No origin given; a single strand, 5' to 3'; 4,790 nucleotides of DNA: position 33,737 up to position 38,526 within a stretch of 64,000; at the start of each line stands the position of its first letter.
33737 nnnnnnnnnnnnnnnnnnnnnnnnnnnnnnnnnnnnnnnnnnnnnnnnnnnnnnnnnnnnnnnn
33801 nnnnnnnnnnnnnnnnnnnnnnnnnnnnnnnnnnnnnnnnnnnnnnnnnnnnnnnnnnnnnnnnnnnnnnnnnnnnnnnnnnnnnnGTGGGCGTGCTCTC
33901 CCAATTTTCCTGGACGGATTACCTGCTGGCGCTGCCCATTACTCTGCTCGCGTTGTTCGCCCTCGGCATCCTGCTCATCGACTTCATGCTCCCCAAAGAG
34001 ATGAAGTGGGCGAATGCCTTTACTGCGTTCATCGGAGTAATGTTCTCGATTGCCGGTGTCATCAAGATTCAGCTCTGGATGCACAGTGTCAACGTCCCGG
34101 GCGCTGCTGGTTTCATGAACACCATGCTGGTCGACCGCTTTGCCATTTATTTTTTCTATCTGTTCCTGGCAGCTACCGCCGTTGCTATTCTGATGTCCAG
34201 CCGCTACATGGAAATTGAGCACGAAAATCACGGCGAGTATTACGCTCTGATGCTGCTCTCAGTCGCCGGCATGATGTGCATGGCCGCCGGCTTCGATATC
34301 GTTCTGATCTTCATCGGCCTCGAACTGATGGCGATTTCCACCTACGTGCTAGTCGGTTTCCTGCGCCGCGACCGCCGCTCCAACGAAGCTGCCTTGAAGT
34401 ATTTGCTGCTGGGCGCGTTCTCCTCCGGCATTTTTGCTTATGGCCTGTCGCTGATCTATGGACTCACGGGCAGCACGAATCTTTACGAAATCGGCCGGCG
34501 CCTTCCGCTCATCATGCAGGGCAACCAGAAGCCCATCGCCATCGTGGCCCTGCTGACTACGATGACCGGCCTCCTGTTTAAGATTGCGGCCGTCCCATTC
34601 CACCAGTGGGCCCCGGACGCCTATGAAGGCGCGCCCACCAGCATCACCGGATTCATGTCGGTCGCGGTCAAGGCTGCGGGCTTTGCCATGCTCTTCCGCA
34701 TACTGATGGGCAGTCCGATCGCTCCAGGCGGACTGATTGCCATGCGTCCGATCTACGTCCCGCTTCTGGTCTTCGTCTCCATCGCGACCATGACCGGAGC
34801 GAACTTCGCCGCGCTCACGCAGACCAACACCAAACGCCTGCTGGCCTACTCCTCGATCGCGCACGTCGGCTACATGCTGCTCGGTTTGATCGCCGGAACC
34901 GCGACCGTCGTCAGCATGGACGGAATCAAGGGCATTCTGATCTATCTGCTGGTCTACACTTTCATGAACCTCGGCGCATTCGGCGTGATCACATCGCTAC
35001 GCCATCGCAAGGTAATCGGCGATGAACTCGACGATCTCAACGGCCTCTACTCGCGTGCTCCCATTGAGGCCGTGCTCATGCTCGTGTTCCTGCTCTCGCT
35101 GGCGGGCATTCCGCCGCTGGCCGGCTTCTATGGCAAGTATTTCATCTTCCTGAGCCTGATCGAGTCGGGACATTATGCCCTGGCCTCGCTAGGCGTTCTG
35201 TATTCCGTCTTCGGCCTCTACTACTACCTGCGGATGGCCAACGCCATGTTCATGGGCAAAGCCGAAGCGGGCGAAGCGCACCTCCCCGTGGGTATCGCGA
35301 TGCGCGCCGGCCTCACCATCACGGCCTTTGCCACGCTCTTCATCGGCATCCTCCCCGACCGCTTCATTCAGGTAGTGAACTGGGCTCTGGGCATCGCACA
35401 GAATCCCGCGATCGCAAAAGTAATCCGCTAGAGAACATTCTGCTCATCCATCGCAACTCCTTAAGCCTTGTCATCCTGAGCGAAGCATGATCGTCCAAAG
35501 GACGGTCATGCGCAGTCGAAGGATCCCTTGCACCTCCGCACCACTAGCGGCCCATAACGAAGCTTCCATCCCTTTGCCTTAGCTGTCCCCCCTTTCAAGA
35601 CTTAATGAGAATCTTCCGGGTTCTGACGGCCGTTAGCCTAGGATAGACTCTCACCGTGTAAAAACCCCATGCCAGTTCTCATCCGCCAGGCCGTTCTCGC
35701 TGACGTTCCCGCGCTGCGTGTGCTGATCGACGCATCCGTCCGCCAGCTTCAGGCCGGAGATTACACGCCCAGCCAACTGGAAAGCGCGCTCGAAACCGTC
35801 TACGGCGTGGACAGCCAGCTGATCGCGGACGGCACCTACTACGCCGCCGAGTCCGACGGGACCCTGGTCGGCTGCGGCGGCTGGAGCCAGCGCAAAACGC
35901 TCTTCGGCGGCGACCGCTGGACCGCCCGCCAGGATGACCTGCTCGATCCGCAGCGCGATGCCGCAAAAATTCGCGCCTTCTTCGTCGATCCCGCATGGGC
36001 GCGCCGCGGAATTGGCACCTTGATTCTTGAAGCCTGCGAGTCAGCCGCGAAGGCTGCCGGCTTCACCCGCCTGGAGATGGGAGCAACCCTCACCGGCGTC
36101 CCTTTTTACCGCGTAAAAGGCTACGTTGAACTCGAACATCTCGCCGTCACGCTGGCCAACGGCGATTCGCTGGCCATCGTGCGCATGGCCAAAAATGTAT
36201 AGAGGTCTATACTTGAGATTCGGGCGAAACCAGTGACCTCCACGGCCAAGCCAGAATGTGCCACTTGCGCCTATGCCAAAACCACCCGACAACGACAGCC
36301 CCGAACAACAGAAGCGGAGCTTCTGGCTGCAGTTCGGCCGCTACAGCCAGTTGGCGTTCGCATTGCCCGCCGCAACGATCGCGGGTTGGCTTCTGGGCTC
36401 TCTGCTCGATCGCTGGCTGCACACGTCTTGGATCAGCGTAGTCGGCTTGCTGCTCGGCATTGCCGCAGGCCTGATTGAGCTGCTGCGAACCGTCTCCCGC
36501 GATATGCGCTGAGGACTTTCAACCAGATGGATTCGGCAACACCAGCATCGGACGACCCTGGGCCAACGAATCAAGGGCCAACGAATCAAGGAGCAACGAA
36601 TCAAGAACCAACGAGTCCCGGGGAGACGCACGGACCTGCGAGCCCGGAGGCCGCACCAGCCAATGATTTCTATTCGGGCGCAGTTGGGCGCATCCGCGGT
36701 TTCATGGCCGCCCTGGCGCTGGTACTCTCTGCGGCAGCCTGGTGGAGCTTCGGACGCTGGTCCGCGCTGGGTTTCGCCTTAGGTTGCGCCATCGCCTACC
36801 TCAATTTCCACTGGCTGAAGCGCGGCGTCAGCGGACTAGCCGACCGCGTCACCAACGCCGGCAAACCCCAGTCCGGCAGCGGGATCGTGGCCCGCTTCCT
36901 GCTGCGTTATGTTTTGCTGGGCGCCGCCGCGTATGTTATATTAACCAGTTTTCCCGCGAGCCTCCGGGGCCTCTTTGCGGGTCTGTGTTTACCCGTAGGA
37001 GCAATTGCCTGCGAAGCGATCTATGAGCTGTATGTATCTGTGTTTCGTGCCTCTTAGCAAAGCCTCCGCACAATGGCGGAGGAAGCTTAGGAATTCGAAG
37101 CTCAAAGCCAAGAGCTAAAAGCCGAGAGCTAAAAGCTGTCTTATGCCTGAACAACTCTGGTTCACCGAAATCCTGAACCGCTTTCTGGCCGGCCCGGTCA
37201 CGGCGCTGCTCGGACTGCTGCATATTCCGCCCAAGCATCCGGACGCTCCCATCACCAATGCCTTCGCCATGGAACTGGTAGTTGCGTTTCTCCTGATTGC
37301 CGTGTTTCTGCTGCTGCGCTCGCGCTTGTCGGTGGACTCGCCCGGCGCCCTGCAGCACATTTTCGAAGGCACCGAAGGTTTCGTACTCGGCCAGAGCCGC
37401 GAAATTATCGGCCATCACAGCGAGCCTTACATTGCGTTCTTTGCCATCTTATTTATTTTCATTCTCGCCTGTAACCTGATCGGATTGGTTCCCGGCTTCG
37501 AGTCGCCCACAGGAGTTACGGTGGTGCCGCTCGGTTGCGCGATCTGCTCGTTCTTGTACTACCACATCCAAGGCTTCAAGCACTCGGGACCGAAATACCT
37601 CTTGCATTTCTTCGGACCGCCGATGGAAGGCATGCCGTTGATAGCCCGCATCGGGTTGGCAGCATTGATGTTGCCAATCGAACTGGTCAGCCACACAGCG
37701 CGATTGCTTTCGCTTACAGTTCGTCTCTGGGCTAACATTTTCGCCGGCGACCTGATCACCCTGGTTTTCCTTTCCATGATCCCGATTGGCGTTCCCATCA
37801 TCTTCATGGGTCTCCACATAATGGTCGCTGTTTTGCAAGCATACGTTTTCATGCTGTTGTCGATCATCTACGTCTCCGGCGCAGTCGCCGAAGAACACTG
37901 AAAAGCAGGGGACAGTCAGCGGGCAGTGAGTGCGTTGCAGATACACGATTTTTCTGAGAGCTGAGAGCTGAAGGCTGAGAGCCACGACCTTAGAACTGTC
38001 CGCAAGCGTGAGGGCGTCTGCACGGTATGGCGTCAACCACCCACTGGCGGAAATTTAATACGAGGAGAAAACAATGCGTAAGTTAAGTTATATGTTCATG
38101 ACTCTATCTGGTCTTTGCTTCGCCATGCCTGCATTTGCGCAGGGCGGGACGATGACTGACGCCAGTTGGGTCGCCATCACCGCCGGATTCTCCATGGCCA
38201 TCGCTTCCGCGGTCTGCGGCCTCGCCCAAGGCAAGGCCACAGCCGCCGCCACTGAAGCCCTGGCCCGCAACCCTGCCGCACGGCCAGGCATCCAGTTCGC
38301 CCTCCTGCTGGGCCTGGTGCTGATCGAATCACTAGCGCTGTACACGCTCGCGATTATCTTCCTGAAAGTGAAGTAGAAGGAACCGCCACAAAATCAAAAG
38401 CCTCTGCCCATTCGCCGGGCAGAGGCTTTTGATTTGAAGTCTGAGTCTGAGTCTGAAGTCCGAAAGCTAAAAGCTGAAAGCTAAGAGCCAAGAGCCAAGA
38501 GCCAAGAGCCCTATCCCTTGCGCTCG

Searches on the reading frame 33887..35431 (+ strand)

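Call 8: search_protein_families(library=pfam, proteins=[window:33887-35431:+])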
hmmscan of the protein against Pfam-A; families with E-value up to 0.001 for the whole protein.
window:33887-35431:+ (514 aa): 1 family
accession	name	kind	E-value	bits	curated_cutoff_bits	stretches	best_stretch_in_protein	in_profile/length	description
PF00361.26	Proton_antipo_M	-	2.2e-71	240.9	21.5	1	137-442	3-293/294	NADH:quinone oxidoreductase/Mrp antiporter, TM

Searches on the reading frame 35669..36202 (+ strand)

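Call 8: search_protein_families(library=pfam, proteins=[window:35669-36202:+])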
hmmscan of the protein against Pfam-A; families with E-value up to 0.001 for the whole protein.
window:35669-36202:+ (177 aa): 3 families
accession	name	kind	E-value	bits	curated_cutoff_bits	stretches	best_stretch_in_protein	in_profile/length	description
PF00583.31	Acetyltransf_1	-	7.1e-12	46.1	20.7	1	25-148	5-113/116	Acetyltransferase (GNAT) family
PF13508.13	Acetyltransf_7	-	2.2e-10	41.2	27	1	54-154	2-84/84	Acetyltransferase (GNAT) domain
PF13673.13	Acetyltransf_10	-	3.8e-10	40.3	23.6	1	96-156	49-111/128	Acetyltransferase (GNAT) domain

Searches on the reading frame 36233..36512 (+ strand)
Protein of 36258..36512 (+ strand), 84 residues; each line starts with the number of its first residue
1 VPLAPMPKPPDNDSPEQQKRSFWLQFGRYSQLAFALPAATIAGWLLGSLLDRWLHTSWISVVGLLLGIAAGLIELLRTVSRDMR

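Call 8: search_protein_families(library=pfam, proteins=[window:36233-36478:+])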
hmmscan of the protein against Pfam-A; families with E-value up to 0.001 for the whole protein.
window:36233-36478:+ (81 aa): 0 families

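Call 62: search_protein_families(library=pfam, proteins=[window:36258-36512:+], max_evalue=0.001)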
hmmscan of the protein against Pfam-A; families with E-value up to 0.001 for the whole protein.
window:36258-36512:+ (84 aa): 1 family
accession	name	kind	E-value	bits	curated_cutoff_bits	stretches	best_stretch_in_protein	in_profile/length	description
PF09527.15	ATPase_gene1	-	1.8e-12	47.5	26.6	1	26-77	1-53/54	Putative F0F1-ATPase subunit Ca2+/Mg2+ transporter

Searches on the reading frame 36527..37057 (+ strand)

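Call 8: search_protein_families(library=pfam, proteins=[window:36527-37057:+])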
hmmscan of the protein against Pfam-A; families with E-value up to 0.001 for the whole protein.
window:36527-37057:+ (176 aa): 1 family
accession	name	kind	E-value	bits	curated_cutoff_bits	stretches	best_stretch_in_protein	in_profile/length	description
PF03899.21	ATP-synt_I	-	9.1e-10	39.3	25.1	1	56-153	2-98/99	ATP synthase I chain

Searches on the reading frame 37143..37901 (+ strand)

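Call 8: search_protein_families(library=pfam, proteins=[window:37143-37901:+])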
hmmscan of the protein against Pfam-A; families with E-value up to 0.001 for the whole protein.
window:37143-37901:+ (252 aa): 1 family
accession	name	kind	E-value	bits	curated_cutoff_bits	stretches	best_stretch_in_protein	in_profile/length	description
PF00119.25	ATP-synt_A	-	2.5e-45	155.4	33.9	1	44-245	4-217/217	ATP synthase A chain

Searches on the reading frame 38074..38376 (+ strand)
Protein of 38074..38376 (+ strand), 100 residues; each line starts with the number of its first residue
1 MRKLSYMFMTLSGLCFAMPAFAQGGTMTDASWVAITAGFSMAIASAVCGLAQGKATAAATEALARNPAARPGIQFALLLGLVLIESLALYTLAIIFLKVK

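Call 8: search_protein_families(library=pfam, proteins=[window:38074-38376:+])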
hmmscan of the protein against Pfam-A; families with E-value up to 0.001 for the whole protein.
window:38074-38376:+ (100 aa): 1 family
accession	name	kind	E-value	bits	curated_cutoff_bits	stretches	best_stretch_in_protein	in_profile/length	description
PF00137.26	ATP-synt_C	-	2.6e-12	47.3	24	1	35-97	1-59/60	ATP synthase subunit C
